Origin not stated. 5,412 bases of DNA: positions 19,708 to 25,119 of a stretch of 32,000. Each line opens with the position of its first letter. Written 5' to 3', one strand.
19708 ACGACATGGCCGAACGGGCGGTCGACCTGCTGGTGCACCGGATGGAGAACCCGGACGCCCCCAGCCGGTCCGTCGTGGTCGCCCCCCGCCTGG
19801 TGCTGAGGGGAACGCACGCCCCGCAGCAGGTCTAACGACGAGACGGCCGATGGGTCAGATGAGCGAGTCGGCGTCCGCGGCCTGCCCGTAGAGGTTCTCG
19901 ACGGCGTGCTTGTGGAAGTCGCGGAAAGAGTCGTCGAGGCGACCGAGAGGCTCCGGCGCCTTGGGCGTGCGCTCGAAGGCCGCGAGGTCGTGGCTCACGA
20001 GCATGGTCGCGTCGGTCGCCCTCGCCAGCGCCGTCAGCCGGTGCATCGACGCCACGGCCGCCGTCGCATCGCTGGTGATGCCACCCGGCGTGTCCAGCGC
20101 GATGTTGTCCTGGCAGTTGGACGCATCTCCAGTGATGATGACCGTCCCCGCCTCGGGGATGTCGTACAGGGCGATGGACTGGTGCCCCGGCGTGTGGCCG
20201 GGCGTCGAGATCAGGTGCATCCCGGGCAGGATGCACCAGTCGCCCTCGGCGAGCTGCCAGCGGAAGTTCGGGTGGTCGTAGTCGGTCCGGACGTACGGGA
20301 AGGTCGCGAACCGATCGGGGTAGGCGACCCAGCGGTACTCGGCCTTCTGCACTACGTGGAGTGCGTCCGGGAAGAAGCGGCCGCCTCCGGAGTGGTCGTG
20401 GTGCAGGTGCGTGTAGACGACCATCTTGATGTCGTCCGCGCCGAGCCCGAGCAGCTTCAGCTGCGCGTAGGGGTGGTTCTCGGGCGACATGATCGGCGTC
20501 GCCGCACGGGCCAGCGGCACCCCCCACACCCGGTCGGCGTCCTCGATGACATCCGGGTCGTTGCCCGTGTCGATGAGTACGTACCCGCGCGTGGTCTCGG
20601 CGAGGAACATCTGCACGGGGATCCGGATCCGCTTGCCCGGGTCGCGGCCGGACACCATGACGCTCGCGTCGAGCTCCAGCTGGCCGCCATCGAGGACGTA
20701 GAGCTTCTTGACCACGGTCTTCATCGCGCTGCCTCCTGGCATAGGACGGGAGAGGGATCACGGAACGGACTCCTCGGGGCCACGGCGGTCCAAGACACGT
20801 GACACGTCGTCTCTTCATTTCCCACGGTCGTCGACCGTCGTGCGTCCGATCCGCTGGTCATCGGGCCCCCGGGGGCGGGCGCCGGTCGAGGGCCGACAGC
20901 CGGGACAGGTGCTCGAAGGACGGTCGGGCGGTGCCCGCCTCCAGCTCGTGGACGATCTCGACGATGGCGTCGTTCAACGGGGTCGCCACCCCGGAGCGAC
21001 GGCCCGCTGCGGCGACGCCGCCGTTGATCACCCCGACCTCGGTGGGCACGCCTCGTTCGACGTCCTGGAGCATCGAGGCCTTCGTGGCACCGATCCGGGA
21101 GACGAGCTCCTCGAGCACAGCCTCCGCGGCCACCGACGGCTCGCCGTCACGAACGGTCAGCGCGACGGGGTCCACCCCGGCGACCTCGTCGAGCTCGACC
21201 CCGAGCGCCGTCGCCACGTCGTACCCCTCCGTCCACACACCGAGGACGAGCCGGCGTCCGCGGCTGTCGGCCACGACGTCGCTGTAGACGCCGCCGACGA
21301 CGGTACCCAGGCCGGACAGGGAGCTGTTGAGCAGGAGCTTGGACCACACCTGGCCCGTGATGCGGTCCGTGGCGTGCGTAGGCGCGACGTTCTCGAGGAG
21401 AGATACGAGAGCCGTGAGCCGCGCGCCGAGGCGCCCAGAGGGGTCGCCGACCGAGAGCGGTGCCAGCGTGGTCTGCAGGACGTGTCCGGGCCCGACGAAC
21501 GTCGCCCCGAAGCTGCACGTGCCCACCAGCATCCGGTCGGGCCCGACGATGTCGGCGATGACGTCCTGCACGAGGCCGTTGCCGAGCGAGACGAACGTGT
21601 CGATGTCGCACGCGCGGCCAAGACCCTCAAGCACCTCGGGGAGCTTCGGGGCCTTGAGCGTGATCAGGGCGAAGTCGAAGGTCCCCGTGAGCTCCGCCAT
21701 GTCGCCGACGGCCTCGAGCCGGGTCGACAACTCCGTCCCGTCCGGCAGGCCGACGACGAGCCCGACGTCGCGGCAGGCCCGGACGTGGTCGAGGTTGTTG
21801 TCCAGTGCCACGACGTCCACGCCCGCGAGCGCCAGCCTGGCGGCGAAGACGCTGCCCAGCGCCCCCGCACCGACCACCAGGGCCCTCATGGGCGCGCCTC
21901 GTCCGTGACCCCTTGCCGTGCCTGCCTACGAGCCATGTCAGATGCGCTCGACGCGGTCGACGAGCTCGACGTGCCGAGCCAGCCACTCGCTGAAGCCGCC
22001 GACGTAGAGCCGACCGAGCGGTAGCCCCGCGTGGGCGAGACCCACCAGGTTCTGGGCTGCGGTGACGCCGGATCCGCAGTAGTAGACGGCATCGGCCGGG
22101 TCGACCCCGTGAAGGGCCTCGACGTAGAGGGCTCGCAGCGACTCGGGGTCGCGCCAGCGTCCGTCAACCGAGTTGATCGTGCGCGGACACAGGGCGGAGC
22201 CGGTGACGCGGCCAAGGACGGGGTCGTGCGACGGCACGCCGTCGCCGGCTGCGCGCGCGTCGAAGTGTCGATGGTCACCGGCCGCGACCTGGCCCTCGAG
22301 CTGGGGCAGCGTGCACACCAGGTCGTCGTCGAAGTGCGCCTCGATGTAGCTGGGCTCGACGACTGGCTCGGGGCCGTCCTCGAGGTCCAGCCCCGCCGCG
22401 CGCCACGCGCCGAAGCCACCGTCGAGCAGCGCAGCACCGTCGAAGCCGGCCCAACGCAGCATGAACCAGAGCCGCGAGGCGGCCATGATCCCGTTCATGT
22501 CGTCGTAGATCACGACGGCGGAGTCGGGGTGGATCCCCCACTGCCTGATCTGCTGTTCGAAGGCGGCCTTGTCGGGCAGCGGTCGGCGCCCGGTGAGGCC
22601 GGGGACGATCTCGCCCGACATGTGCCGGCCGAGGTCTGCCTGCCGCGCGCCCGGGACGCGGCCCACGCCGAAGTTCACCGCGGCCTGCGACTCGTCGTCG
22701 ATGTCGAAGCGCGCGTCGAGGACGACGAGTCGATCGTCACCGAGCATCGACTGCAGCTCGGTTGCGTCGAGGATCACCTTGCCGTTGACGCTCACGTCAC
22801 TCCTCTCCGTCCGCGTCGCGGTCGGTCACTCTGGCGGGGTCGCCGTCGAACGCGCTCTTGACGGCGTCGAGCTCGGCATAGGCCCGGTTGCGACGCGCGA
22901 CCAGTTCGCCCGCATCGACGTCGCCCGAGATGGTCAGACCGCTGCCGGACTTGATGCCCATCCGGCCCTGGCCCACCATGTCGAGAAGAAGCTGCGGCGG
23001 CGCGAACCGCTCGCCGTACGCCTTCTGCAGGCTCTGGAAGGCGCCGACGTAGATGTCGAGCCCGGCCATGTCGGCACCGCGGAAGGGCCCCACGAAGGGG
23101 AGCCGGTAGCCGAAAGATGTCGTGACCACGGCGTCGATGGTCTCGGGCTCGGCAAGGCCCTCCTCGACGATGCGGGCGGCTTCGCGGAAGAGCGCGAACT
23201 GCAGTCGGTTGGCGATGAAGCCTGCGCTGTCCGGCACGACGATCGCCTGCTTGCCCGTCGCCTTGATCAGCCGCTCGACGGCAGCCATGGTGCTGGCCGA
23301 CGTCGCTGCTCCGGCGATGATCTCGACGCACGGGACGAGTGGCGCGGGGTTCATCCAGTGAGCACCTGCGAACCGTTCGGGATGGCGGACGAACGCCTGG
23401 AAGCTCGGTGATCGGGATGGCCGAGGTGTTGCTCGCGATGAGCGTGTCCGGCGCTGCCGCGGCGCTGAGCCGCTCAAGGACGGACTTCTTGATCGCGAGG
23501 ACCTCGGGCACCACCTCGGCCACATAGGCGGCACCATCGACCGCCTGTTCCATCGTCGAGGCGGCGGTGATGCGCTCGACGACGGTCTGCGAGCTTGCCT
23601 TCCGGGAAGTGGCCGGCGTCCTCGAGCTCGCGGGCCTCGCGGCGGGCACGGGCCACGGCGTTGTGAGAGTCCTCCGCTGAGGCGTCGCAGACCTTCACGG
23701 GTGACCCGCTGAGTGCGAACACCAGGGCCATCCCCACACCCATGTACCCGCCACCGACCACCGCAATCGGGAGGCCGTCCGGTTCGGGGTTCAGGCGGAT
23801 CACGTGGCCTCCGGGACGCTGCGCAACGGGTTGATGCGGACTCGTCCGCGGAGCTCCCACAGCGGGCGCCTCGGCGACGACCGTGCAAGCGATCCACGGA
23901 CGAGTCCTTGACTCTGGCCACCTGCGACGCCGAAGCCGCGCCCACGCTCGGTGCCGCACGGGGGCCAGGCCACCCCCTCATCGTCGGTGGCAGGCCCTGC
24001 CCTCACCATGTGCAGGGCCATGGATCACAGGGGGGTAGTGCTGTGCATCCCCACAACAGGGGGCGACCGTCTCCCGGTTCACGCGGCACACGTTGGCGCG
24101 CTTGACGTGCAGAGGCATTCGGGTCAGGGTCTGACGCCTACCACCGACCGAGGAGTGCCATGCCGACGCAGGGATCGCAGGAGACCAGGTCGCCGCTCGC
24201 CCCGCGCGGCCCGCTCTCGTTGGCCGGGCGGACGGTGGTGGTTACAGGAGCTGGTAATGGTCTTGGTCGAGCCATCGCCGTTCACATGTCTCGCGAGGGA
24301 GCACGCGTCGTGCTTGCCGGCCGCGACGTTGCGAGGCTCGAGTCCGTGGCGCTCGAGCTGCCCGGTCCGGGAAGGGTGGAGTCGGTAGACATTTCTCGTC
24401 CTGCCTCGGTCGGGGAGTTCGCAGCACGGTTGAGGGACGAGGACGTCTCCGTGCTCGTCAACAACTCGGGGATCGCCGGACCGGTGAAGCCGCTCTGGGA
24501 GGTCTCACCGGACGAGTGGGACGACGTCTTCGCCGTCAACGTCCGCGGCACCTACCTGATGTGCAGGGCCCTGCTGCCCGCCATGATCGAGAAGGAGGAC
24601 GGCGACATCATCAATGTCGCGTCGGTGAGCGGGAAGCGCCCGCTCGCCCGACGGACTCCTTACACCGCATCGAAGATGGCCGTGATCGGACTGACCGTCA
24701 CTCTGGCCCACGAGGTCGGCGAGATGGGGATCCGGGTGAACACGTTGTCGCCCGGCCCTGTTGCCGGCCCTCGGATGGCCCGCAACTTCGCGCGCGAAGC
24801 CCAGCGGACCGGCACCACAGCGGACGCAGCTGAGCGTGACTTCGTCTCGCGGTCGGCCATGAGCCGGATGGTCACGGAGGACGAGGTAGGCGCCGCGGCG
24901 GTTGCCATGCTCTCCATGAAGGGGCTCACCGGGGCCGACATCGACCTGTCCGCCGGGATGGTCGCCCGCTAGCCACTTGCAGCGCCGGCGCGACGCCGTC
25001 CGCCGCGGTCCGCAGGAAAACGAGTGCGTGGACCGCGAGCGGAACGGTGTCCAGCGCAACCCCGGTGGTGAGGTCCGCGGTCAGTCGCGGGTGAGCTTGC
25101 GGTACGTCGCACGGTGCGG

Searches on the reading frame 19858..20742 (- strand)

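Call 79: search_protein_families(library=pfam, proteins=[window:19858-20742:-], max_evalue=0.0001)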
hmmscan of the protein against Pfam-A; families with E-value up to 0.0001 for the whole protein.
window:19858-20742:- (295 aa): 1 family
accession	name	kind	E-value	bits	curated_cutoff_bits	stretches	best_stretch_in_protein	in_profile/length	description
PF00753.33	Lactamase_B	-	1.2e-19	71.4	22.7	1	42-251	5-196/196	Metallo-beta-lactamase superfamily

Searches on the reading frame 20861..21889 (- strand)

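Call 79: search_protein_families(library=pfam, proteins=[window:20861-21889:-], max_evalue=0.0001)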
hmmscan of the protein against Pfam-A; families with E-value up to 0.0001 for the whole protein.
window:20861-21889:- (343 aa): 2 families
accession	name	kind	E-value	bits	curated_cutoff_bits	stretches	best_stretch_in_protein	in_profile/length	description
PF08546.17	ApbA_C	-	2.7e-25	89.6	22.7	1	177-317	2-125/125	Ketopantoate reductase PanE/ApbA C terminal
PF02558.23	ApbA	-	9.7e-22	77.6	22.2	1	4-150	2-148/150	Ketopantoate reductase PanE/ApbA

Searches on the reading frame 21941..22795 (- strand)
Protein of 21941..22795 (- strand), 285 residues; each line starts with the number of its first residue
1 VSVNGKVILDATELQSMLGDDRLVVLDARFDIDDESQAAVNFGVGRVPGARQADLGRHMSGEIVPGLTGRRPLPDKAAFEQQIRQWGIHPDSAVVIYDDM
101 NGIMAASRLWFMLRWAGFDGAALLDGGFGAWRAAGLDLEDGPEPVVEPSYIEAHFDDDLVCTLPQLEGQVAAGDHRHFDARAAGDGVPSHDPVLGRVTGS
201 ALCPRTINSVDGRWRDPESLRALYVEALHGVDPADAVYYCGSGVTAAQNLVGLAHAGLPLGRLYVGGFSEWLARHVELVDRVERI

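Call 79: search_protein_families(library=pfam, proteins=[window:21941-22795:-], max_evalue=0.0001)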
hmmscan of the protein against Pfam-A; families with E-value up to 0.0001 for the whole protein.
window:21941-22795:- (285 aa): 1 family
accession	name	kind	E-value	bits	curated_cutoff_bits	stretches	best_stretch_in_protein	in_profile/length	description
PF00581.25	Rhodanese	-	1.5e-16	61.1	22.2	1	11-133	2-101/102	Rhodanese-like domain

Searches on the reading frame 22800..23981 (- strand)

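Call 79: search_protein_families(library=pfam, proteins=[window:22800-23981:-], max_evalue=0.0001)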
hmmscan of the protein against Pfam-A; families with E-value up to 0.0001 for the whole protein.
window:22800-23981:- (394 aa): 2 families
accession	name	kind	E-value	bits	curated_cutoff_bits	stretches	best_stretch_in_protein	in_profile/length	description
PF00725.27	3HCDH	-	5.7e-22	78.5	22.1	1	254-349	1-94/97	3-hydroxyacyl-CoA dehydrogenase, C-terminal domain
PF02737.24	3HCDH_N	-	1.2e-13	51.8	22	1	194-251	122-179/180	3-hydroxyacyl-CoA dehydrogenase, NAD binding domain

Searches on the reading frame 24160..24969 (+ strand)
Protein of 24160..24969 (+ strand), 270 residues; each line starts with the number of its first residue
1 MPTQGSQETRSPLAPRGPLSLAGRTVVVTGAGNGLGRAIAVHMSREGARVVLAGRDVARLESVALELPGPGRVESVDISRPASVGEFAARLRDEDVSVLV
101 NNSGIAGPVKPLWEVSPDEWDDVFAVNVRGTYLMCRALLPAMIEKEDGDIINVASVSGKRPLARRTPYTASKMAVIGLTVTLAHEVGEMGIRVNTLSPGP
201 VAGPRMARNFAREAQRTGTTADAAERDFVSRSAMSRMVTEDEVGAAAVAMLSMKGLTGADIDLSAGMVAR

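Call 79: search_protein_families(library=pfam, proteins=[window:24160-24969:+], max_evalue=0.0001)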
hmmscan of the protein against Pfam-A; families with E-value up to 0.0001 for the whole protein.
window:24160-24969:+ (270 aa): 4 families
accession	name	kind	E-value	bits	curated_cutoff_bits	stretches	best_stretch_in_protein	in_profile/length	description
PF00106.31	adh_short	-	2.4e-48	164.6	26.6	1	25-210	2-190/195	short chain dehydrogenase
PF13561.12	adh_short_C2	-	2.7e-43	148.7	27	1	30-267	1-235/236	Enoyl-(Acyl carrier protein) reductase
PF08659.16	KR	-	9.8e-09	35.8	22.6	1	25-173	2-154/180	KR domain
PF01370.27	Epimerase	-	1.8e-05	24.7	20.9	0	26-211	1-179/240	NAD dependent epimerase/dehydratase family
